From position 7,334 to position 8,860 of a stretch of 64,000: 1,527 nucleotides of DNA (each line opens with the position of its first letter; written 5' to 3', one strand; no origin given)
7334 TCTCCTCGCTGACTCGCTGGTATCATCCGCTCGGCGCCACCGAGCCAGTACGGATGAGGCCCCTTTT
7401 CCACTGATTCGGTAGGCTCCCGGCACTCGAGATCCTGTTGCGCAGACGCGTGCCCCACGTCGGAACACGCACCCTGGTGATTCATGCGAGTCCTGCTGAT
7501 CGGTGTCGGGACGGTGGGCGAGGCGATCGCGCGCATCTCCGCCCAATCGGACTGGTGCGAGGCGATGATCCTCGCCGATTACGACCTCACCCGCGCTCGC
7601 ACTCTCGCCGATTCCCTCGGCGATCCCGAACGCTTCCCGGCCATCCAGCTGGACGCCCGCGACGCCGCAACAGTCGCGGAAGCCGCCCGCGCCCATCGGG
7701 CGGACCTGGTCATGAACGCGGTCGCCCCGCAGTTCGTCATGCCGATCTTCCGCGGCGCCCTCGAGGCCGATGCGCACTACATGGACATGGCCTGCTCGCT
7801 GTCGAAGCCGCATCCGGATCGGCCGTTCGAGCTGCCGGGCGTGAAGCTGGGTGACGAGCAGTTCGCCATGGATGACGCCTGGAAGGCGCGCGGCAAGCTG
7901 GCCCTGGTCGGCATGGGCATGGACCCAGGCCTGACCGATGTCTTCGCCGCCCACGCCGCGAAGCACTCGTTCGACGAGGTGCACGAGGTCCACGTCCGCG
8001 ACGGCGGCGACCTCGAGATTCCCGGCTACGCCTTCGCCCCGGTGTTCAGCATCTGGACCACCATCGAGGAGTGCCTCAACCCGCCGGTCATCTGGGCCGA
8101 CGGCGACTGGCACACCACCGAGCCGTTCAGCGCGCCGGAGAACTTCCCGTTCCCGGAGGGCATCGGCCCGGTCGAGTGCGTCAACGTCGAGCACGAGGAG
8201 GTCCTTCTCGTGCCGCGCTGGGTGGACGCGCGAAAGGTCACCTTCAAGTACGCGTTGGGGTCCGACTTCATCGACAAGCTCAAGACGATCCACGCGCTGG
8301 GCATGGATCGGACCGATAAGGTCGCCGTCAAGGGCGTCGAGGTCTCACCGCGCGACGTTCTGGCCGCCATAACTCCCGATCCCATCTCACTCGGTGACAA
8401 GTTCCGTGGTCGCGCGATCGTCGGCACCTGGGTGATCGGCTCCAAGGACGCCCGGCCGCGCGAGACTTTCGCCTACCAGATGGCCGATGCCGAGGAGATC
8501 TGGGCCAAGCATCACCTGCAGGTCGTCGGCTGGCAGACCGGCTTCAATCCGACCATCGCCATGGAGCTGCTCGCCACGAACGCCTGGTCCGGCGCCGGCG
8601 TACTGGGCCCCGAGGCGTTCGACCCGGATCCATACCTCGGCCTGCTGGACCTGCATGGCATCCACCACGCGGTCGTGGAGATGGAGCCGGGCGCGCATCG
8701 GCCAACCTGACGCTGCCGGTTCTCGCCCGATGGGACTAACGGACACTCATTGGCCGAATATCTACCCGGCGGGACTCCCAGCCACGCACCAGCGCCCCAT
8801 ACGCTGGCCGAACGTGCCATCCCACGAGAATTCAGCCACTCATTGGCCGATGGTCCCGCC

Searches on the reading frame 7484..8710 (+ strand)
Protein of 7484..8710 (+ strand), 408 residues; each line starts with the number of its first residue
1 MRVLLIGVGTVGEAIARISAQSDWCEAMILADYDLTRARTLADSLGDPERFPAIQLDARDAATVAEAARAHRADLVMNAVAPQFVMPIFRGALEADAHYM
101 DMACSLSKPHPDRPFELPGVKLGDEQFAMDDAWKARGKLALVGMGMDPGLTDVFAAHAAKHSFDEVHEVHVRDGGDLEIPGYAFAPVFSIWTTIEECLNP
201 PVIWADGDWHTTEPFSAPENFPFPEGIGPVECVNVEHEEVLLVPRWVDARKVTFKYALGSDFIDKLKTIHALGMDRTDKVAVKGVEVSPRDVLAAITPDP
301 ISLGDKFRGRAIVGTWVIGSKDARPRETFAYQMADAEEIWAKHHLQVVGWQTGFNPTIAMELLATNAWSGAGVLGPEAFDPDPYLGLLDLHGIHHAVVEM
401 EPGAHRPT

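Call 97: search_protein_families(library=pfam, proteins=[window:7484-8710:+], max_evalue=0.001)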
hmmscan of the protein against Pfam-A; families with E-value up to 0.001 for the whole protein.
window:7484-8710:+ (408 aa): 3 families
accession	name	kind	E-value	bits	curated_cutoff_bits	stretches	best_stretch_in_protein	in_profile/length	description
PF16653.10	Sacchrp_dh_C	-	1.7e-22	81.2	31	1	145-393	1-265/265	Saccharopine dehydrogenase C-terminal domain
PF03435.24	Sacchrp_dh_NADP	-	9.6e-15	55.5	25.1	1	3-140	1-128/129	Saccharopine dehydrogenase NADP binding domain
PF03807.23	F420_oxidored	-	0.00037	21.5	21.6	1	3-92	2-79/94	NADP oxidoreductase coenzyme F420-dependent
